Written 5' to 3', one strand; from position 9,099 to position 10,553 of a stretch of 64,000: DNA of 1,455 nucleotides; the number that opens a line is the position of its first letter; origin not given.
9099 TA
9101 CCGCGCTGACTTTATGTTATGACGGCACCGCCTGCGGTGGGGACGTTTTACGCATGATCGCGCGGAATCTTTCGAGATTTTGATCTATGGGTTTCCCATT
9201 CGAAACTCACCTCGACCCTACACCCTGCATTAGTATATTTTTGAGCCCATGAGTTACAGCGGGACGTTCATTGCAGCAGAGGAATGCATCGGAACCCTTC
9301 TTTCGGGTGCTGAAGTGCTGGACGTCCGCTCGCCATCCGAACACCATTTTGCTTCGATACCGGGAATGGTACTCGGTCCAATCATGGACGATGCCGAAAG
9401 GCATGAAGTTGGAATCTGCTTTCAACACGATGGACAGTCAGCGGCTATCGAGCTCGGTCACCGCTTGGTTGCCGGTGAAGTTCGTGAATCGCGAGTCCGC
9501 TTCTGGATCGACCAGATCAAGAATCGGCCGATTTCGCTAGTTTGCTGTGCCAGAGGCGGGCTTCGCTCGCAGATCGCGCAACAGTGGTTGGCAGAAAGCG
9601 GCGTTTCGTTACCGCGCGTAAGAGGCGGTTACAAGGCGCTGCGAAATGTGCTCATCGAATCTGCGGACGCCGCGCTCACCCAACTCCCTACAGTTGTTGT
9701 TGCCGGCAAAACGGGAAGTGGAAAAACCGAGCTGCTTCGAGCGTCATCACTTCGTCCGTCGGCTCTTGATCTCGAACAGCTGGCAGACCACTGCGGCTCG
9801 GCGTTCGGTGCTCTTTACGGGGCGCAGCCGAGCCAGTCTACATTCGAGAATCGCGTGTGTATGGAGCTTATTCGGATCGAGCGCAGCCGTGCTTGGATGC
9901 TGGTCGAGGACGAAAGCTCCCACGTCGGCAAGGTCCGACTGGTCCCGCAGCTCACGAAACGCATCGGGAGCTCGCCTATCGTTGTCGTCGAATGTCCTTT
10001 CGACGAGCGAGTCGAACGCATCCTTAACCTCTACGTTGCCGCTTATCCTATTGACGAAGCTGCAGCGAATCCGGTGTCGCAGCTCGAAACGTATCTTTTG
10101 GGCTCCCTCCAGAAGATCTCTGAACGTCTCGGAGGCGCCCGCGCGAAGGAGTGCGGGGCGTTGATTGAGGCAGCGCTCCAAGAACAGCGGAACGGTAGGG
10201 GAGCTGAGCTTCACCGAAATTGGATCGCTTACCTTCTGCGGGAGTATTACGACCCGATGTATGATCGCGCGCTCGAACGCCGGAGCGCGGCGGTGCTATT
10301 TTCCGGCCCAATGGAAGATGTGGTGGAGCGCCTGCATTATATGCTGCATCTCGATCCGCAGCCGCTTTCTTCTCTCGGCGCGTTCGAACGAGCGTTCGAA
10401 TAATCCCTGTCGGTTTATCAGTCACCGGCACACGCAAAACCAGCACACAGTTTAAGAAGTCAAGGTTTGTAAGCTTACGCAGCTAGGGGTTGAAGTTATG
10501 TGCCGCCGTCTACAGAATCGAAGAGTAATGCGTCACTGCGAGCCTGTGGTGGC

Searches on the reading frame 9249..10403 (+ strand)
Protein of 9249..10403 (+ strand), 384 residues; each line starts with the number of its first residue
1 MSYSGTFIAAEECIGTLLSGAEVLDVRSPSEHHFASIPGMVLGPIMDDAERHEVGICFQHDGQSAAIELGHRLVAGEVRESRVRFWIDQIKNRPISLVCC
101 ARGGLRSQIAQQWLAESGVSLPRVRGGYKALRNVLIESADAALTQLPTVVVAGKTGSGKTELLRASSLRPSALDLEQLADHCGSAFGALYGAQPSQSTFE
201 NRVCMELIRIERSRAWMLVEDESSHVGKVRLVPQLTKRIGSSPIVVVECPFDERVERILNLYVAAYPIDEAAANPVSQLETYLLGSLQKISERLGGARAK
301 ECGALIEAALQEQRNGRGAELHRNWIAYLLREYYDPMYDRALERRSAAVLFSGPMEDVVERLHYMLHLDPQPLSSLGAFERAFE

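Call 38: search_protein_families(library=pfam, proteins=[window:9249-10403:+], max_evalue=0.001)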
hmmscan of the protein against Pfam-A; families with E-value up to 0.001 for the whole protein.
window:9249-10403:+ (384 aa): 1 family
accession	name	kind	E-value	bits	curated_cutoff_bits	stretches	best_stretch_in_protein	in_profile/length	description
PF13191.12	AAA_16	-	0.00044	21.2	32.6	0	145-167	23-45/167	AAA ATPase domain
